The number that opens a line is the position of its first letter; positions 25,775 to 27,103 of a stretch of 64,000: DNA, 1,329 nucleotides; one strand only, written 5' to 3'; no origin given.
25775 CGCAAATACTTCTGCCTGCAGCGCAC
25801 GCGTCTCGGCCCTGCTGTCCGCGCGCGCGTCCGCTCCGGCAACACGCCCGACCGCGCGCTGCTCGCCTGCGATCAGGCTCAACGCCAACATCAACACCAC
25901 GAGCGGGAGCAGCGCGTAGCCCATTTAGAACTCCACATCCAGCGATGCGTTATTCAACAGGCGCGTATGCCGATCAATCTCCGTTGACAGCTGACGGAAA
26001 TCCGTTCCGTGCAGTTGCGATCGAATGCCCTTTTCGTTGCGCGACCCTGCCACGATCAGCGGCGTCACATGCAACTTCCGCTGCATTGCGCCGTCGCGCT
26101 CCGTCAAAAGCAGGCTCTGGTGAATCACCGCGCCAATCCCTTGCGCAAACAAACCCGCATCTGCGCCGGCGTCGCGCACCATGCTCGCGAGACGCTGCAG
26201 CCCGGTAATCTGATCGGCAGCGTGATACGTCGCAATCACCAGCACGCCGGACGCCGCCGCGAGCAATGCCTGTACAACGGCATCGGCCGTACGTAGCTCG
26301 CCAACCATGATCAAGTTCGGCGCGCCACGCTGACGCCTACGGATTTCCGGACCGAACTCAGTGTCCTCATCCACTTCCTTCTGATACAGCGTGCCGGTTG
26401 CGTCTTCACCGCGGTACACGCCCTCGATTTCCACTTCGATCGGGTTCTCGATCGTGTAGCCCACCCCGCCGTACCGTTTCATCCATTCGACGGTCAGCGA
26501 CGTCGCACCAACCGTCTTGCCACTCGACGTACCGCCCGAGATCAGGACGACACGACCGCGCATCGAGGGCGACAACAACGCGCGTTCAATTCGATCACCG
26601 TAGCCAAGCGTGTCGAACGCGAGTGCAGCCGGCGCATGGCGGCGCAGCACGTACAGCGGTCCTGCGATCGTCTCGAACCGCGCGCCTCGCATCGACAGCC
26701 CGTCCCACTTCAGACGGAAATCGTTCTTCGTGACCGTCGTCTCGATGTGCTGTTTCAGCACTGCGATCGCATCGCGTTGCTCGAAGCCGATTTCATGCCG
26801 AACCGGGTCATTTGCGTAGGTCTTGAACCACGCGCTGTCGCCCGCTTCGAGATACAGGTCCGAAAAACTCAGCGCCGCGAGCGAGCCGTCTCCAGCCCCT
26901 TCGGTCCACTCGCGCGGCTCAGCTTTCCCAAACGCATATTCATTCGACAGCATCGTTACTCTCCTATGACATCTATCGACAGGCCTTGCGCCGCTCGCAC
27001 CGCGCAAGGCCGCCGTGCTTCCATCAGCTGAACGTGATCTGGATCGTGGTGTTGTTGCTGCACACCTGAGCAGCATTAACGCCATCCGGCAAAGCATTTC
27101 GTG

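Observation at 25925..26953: Extra PilT/BfpF-like ATPase inside the thin-pilus cluster suggests a retractile conjugative pilus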

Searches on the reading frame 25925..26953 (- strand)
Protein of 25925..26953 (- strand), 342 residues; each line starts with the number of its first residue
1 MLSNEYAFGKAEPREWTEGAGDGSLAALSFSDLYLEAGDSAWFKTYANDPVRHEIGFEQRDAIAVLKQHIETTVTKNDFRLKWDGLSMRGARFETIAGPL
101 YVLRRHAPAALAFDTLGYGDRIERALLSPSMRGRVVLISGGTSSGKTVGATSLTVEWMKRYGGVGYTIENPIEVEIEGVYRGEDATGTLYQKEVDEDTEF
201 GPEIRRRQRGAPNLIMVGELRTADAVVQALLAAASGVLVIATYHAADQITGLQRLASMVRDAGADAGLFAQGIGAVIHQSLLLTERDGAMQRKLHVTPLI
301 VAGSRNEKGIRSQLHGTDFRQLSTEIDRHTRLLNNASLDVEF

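Call 5: search_protein_families(library=pfam, proteins=[window:25925-26953:-], max_evalue=0.01)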
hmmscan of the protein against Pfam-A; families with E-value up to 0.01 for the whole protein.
window:25925-26953:- (342 aa): 1 family
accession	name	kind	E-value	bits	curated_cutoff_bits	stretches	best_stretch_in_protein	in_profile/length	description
PF00437.27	T2SSE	-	8.8e-20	71.1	24.9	1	80-282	86-278/370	Type II/IV secretion system protein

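Call 6: search_protein_families(library=ncbifam, proteins=[window:25925-26953:-], max_evalue=0.01)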
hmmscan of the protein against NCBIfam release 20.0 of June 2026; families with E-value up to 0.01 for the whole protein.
window:25925-26953:- (342 aa): 14 families
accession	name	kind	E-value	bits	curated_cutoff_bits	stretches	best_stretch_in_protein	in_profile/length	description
TIGR01420.1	pilT_fam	subfamily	5.2e-21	75.2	319.1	1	78-288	69-274/343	PilT/PilU family type 4a pilus ATPase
NF041000.1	ATPase_ComGA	equivalog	5.4e-15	55.1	300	1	134-282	129-265/267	competence type IV pilus ATPase ComGA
NF007755.0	PRK10436.1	equivalog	1.8e-14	53.3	617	1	81-258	164-335/465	type II secretion system protein GspE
TIGR02538.1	type_IV_pilB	equivalog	2.5e-14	52.8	675.65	1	88-258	268-432/564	type IV-A pilus assembly ATPase PilB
TIGR02533.1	type_II_gspE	equivalog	1.5e-13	50.3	630.25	1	112-282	221-379/486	type II secretion system ATPase GspE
NF053534.1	T4PilAsmATPsTfpB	equivalog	1.3e-12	46.9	850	1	97-258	297-452/584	type IV pilus assembly ATPase TfpB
NF058587.1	archaellum_moto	equivalog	7.4e-10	38.2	550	1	133-257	275-395/527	archaellum flagellar ATPase motor FlaI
TIGR02525.1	plasmid_TraJ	equivalog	8e-10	38.2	368.3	1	135-328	151-336/372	plasmid transfer ATPase TraJ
TIGR02782.1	TrbB_P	equivalog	7.4e-08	32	304.55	1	62-276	57-275/303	P-type conjugative transfer ATPase TrbB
TIGR02524.1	dot_icm_DotB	equivalog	2.4e-07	30.3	463.3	1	133-257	134-258/358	Dot/Icm type IV secretion system ATPase DotB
TIGR02788.1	VirB11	equivalog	2.5e-07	30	249.95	1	132-280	143-287/308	P-type DNA transfer ATPase VirB11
NF010469.0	PRK13894.1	subfamily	1.1e-05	25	508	1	129-278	145-287/320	conjugal transfer ATPase TrbB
NF010425.0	PRK13851.1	equivalog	0.00047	19.1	461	1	126-268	154-293/344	type IV secretion system protein VirB11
NF010475.0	PRK13900.1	equivalog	0.0029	16.7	389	0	133-271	160-293/333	type IV secretion system ATPase VirB11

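Call 8: search_solved_structures(query=window:25925-26953:-, max_evalue=0.001, show_alignments=2)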
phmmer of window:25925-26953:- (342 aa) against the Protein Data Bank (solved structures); distinct sequences matched with E-value up to 0.001: 24.
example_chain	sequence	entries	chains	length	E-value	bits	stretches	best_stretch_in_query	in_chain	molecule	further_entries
3jvu_A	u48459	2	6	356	3.5e-11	46.1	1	77-284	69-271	Twitching mobility protein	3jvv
5fl3_A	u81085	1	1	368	5.7e-11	45.3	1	105-288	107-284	PILI RETRACTION PROTEIN PILT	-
10my_A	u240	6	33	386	1.9e-10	43.6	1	97-282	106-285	PilT/PilU family type 4a pilus ATPase | Twitching motility protein PilT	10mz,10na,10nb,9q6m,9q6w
2gsz_A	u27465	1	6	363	2.1e-10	43.5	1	98-257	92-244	twitching motility protein PilT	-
2ewv_A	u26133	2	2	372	2.3e-10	43.4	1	98-257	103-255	twitching motility protein PilT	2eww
2eyu_A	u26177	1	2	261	6.6e-10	41.8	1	115-257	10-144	twitching motility protein PilT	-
5it5_F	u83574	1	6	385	6.9e-09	38.5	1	111-313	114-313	ATP binding motif-containing protein PilF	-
6ejf_A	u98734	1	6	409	7.1e-09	38.5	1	111-313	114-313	Type IV pilus assembly protein PilF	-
5oiu_A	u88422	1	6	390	7.1e-09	38.5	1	111-313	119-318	Type IV pilus assembly protein PilF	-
9n32_A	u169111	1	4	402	2e-08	37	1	128-284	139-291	PilU protein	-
5tsg_B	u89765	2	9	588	2.6e-08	36.6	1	133-281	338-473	Type IV pilus biogenesis ATPase PilB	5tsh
6f8l_G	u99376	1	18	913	3.3e-08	36.3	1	112-312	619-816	Type IV pilus assembly protein PilF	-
6olj_C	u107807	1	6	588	3.4e-08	36.2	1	133-279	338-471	Type IV pilus biogenesis ATPase PilB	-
5zfr_A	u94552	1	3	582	4.4e-08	35.9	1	134-276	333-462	Type IV pilus biogenesis ATPase PilB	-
6gef_A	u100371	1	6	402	8.6e-08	34.9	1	134-269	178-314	Type IV secretion system protein DotB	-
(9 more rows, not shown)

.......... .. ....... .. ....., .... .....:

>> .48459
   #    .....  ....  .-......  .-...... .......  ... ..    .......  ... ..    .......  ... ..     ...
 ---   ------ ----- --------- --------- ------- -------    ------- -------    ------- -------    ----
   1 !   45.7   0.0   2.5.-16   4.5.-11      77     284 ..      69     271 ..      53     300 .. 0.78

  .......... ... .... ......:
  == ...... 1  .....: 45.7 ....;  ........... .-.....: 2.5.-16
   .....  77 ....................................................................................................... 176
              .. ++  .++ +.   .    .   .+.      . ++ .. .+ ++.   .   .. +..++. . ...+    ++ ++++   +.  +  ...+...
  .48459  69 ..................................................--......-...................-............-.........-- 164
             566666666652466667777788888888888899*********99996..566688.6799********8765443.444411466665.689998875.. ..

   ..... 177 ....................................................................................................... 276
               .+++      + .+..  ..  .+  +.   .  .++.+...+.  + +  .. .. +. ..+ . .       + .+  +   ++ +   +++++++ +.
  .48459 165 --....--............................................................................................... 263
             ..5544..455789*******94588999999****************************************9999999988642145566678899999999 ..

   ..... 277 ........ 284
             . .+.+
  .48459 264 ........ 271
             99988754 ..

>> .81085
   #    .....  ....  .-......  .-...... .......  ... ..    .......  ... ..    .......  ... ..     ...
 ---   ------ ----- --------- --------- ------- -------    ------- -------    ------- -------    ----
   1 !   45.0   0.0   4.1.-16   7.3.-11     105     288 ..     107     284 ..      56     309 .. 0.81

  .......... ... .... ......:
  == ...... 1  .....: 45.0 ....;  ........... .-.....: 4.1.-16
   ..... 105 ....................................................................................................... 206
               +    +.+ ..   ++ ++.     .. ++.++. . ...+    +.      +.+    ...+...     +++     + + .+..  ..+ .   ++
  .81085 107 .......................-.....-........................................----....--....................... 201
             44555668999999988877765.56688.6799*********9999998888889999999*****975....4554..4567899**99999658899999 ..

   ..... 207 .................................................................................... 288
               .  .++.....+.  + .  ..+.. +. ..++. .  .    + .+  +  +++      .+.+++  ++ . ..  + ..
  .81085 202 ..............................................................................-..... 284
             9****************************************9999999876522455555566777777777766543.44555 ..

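Call 16: find_homologous_proteins(query=window:25925-26953:-, max_evalue=0.00001)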
Query window:25925-26953:- (342 aa): 27 proteins with E <= 0.00001 among 8000 candidates.
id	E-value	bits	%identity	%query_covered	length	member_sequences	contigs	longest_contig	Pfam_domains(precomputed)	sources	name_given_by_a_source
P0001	2.0e-221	752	100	100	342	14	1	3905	PF00437.27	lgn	-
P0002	1.7e-195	667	88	100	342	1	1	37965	PF00437.27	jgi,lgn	-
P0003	1.4e-192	657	87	100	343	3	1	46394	PF00437.27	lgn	-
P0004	2.2e-191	653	86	100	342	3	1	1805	PF00437.27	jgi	-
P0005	5.9e-190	648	85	100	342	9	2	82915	PF00437.27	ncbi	ncbi:TPA: ATPase, T2SS/T4P/T4SS family [Burkholderia ambifaria]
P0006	1.3e-187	641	85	100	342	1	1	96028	PF00437.27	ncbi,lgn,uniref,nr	ncbi:ATPase, T2SS/T4P/T4SS family [Burkholderia sp. HI2500]|uniref:ATPase, T2SS/T4P/T4SS family n=1 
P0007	1.8e-147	509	70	100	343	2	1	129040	PF00437.27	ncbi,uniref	ncbi:ATPase, T2SS/T4P/T4SS family [Paraburkholderia megapolitana]|uniref:ATPase, T2SS/T4P/T4SS famil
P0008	1.8e-129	450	64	95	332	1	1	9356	PF00437.27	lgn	-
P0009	2.3e-118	413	61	93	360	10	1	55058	PF00437.27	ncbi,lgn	ncbi:TPA: ATPase, T2SS/T4P/T4SS family [Burkholderia cepacia]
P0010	4.4e-114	399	58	93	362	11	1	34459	PF00437.27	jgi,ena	-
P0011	1.1e-112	394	58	94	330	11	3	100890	PF00437.27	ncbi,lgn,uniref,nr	ncbi:ATPase, T2SS/T4P/T4SS family [Burkholderia gladioli]|uniref:ATPase, T2SS/T4P/T4SS family n=1 Ta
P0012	1.7e-112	394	59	93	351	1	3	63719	PF00437.27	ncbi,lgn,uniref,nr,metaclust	ncbi:type II/IV secretion system family protein (plasmid) [Burkholderia gladioli]|uniref:Type II/IV 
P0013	2.1e-112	394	59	93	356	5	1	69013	PF00437.27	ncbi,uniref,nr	ncbi:ATPase, T2SS/T4P/T4SS family [Burkholderia metallica]|uniref:ATPase, T2SS/T4P/T4SS family n=1 T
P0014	2.9e-111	390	59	93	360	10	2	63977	PF00437.27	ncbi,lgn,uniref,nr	ncbi:ATPase, T2SS/T4P/T4SS family [Burkholderia ambifaria]|uniref:ATPase, T2SS/T4P/T4SS family n=1 T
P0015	7.1e-110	385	58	94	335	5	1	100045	PF00437.27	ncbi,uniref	ncbi:ATPase, T2SS/T4P/T4SS family [Burkholderia gladioli]|uniref:ATPase, T2SS/T4P/T4SS family n=1 Ta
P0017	5.2e-73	264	45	90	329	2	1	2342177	PF00437.27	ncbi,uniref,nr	ncbi:ATPase, T2SS/T4P/T4SS family [Trinickia acidisoli]|uniref:ATPase, T2SS/T4P/T4SS family n=1 Tax=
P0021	6.2e-66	241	40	93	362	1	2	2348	PF00437.27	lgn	-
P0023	3.9e-65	238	40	91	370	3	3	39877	PF00437.27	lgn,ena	-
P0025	1.6e-25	108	30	89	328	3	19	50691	PF00437.27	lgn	-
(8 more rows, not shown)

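Call 17: search_dna_similar(query=window:25925-26953:-, collection=plasmids, mode=protein, max_rows=40, rows=spread, max_evalue=0.00001)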
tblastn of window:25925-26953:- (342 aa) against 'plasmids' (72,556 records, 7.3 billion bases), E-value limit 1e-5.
Records with a match: 202; places in all: 204; records where one place covers at least 80% of the query: 133.
Best place of each record, by identity: 95-99% 1; 80-90% 1; 60-80% 2; <60% 198.
By first word of the organism name: Pseudomonas 38; Escherichia 33; Salmonella 28; Burkholderia 22; Xanthomonas 16; Enterobacter 9; Yersinia 6; Vibrio 4; Acidovorax 3; Hydrogenophaga 3; and 29 more.
By predicted mobility (MOB-suite, as given by PLSDB): non-mobilizable 82; conjugative 74; mobilizable 46.
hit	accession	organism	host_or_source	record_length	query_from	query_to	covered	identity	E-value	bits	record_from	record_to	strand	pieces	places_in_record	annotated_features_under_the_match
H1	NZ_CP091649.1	Burkholderia aenigmatica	-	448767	1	342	100%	97.7%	0e+0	637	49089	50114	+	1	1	ATPase, T2SS/T4P/T4SS family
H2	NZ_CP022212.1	Burkholderia gladioli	Environment,environmental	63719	24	342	93%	58.7%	7e-102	335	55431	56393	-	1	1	ATPase, T2SS/T4P/T4SS family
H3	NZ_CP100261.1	Burkholderia glumae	cell culture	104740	25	342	93%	45.7%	3e-67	236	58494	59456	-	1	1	ATPase, T2SS/T4P/T4SS family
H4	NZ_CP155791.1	Burkholderia cenocepacia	Sputum,sputum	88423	3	333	97%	35.2%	3e-52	192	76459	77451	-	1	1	ATPase, T2SS/T4P/T4SS family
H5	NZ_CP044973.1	Hydrogenophaga sp. PBL-H3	-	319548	11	326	92%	30.5%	1e-22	106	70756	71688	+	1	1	ATPase, T2SS/T4P/T4SS family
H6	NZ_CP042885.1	Escherichia coli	surface water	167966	24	335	91%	28.9%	2e-12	76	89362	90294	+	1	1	ATPase, T2SS/T4P/T4SS family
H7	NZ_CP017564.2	Paraburkholderia sprentiae WSM5005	Lebeckia ambigua,root nodule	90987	25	330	89%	29.0%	1e-15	85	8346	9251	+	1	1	ATPase, T2SS/T4P/T4SS family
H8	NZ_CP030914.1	Pseudomonas aeruginosa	Homo sapiens,sputum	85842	30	331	88%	29.0%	4e-20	99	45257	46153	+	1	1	ATPase, T2SS/T4P/T4SS family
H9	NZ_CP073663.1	Burkholderia contaminans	Homo sapiens,blood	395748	24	329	89%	28.5%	4e-16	87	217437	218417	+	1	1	ATPase, T2SS/T4P/T4SS family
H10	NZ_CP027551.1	Escherichia coli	Homo sapiens,stool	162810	28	335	90%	28.0%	6e-17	89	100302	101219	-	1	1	bfpF: bundle-forming pilus retraction ATPase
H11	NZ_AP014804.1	Escherichia coli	-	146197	28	335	90%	28.0%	2e-16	88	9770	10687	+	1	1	bfpF: bundle-forming pilus retraction ATPase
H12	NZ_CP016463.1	Bosea sp. RAC05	Microbial isolate,Algal phycosphere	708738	25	340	92%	27.3%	9e-17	89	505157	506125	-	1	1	ATPase, T2SS/T4P/T4SS family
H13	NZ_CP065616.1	Escherichia coli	-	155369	24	334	91%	27.4%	6e-15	83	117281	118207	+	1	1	ATPase, T2SS/T4P/T4SS family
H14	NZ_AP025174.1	Cupriavidus sp. P-10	-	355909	60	331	80%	31.2%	7e-11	71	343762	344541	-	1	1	ATPase, T2SS/T4P/T4SS family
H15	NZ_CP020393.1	Burkholderia vietnamiensis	Environment,oryza sativa, rhizosphere ...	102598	20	330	91%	26.7%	2e-12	76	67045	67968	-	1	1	ATPase, T2SS/T4P/T4SS family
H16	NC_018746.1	Pseudomonas putida ND6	-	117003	32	331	88%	26.9%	9e-12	74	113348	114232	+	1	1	ATPase, T2SS/T4P/T4SS family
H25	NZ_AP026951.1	Salmonella enterica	Anabas testudineus,gut content of ...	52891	25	327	89%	23.3%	3e-10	69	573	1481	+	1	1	ATPase, T2SS/T4P/T4SS family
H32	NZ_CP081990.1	Xanthomonas campestris pv. campestris str. CN05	Brassica rapa subsp. pekinensis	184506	78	282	60%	31.4%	9e-15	83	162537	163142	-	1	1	ATPase, T2SS/T4P/T4SS family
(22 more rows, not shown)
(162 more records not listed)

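Call 18: get_annotated_region(hit=H1, flank=14000)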
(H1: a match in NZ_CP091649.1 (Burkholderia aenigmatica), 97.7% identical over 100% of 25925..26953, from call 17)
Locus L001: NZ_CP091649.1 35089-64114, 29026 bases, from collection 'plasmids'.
description: Burkholderia aenigmatica strain CMCC(B)23010 plasmid unnamed, complete sequence
organism: Burkholderia aenigmatica (NCBI taxid 2015348)
taxonomy: Bacteria; Pseudomonadota; Betaproteobacteria; Burkholderiales; Burkholderiaceae; Burkholderia; Burkholderia aenigmatica
host: -; source: -; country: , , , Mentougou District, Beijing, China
typing (MOB-suite, as given by PLSDB): non-mobilizable; replicon rep_cluster_526; mating-pair formation MPF_T
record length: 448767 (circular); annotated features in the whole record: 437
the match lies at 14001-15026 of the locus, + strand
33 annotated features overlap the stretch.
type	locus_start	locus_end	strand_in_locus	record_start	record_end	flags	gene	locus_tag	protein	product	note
CDS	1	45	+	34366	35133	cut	-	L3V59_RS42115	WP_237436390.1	ParA family protein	-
CDS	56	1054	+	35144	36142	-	-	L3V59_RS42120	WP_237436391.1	ParB/RepB/Spo0J family partition protein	GO:0007059 - chromosome segregation [Evidence IEA]; GO:0000910 - cytokinesis [Evidence IEA]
CDS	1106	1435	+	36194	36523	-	-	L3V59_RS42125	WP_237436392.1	TrfB-related DNA-binding protein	-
CDS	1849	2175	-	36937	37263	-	-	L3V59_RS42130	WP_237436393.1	hypothetical protein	-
CDS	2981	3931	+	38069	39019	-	-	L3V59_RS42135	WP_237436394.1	PAS domain S-box protein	-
CDS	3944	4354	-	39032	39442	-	-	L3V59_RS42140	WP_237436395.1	helix-turn-helix transcriptional regulator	-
CDS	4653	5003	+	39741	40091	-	-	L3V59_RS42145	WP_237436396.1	hypothetical protein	-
CDS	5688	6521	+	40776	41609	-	-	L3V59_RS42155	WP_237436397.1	TcpQ domain-containing protein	-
CDS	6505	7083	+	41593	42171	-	-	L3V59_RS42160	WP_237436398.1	toxin co-regulated pilus biosynthesis Q family protein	-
CDS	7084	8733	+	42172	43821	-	-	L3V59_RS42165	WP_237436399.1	secretin N-terminal domain-containing protein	GO:0009297 - pilus assembly [Evidence IEA]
CDS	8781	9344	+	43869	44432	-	pilP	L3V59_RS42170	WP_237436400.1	type IV pilus biogenesis protein PilP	GO:0009297 - pilus assembly [Evidence IEA]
CDS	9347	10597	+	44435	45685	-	pilO2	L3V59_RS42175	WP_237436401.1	type 4b pilus protein PilO2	-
CDS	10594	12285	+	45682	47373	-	-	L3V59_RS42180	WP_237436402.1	ATPase, T2SS/T4P/T4SS family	-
CDS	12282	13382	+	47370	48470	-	-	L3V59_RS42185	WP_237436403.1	type II secretion system F family protein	-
CDS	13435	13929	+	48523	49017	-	-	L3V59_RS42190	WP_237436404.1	type 4 pilus major pilin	-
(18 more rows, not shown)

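Call 19: get_annotated_region(hit=H8, flank=10000)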
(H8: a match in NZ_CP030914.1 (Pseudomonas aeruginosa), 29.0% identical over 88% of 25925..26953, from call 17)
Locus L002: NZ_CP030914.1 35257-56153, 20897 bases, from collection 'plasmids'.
description: Pseudomonas aeruginosa strain Y89 plasmid pY89, complete sequence
organism: Pseudomonas aeruginosa (NCBI taxid 287)
taxonomy: Bacteria; Pseudomonadota; Gammaproteobacteria; Pseudomonadales; Pseudomonadaceae; Pseudomonas; Pseudomonas aeruginosa
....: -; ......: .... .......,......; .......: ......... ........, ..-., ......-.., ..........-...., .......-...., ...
typing (MOB-suite, as given by PLSDB): conjugative; replicon rep_cluster_322; relaxase MOBH; mating-pair formation MPF_G
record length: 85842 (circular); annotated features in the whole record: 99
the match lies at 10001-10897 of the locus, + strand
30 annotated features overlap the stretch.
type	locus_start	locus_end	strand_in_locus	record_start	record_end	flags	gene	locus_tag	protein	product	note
CDS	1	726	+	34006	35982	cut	-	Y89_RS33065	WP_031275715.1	DEAD/DEAH box helicase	-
CDS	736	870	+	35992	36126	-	-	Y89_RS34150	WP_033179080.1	hypothetical protein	-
CDS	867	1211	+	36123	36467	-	-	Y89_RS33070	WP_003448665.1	hypothetical protein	-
CDS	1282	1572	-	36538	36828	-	-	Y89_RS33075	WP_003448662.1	addiction module antidote protein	-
CDS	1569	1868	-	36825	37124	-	-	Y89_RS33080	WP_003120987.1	type II toxin-antitoxin system RelE/ParE family toxin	-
CDS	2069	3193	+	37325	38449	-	-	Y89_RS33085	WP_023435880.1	TcpQ domain-containing protein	-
CDS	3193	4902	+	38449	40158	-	-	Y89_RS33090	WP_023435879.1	PilN family type IVB pilus formation outer membrane protein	GO:0009297 - pilus assembly [Evidence IEA]; GO:0009306 - protein secretion [Evidence IEA]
CDS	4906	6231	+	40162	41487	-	pilO2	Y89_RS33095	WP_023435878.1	type 4b pilus protein PilO2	-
CDS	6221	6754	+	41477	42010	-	pilP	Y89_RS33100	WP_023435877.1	type IV pilus biogenesis protein PilP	GO:0009297 - pilus assembly [Evidence IEA]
CDS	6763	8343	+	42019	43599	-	-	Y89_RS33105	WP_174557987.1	ATPase, T2SS/T4P/T4SS family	-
CDS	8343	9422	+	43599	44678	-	-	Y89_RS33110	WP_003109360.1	type II secretion system F family protein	-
CDS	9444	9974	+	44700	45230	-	-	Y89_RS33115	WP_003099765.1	type 4 pilus major pilin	-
CDS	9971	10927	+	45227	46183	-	-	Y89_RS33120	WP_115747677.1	ATPase, T2SS/T4P/T4SS family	-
CDS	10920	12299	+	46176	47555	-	pilV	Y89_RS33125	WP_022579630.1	shufflon system plasmid conjugative transfer pilus tip adhesin PilV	-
CDS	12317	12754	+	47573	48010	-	pilM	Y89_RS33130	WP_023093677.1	type IV pilus biogenesis protein PilM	-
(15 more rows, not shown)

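Call 23: get_annotated_region(hit=H10, flank=12000)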
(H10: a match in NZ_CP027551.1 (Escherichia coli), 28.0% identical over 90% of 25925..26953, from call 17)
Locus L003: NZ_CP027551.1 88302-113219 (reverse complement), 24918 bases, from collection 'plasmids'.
description: Escherichia coli strain 2015C-4136CT1 plasmid unnamed, complete sequence
organism: Escherichia coli (NCBI taxid 562)
taxonomy: Bacteria; Pseudomonadota; Gammaproteobacteria; Enterobacterales; Enterobacteriaceae; Escherichia; Escherichia coli
host: -; source: Homo sapiens,stool; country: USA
typing (MOB-suite, as given by PLSDB): conjugative; replicon IncFIB,IncFII,IncI-gamma/K1; relaxase MOBF; mating-pair formation MPF_F
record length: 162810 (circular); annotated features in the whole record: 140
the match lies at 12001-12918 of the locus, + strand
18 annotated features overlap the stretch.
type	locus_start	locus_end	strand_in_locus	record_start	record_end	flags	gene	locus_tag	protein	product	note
CDS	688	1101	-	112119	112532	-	-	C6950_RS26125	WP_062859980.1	hypothetical protein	-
CDS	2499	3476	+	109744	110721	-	-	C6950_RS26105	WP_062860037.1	RepB family plasmid replication initiator protein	GO:0006270 - DNA replication initiation [Evidence IEA]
CDS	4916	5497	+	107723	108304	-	-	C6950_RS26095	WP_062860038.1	type 4 pilus major pilin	-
CDS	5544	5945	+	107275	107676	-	-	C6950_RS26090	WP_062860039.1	toxin co-regulated pilus biosynthesis Q family protein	-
CDS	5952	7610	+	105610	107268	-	bfpB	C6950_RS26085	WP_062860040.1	bundle-forming pilus secretin BfpB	-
CDS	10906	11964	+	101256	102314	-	bfpE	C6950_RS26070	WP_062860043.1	bundle-forming pilus protein BfpE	-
CDS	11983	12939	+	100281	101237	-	bfpF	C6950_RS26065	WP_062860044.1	bundle-forming pilus retraction ATPase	-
CDS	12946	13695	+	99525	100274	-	-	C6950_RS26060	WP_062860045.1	A24 family peptidase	-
CDS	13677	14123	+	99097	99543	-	-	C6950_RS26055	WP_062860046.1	lytic transglycosylase domain-containing protein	-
CDS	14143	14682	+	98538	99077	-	-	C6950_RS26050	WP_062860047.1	hypothetical protein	-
CDS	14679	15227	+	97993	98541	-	-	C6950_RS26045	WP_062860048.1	prepilin-type N-terminal cleavage/methylation domain-containing protein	-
CDS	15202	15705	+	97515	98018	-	-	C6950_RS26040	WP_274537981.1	hypothetical protein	-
CDS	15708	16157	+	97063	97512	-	-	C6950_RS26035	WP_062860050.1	hypothetical protein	-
CDS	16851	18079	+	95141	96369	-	-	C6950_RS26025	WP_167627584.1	IS3-like element IS2 family transposase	GO:0006313 - DNA transposition [Evidence IEA]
CDS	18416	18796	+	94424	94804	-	-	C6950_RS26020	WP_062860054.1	hypothetical protein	-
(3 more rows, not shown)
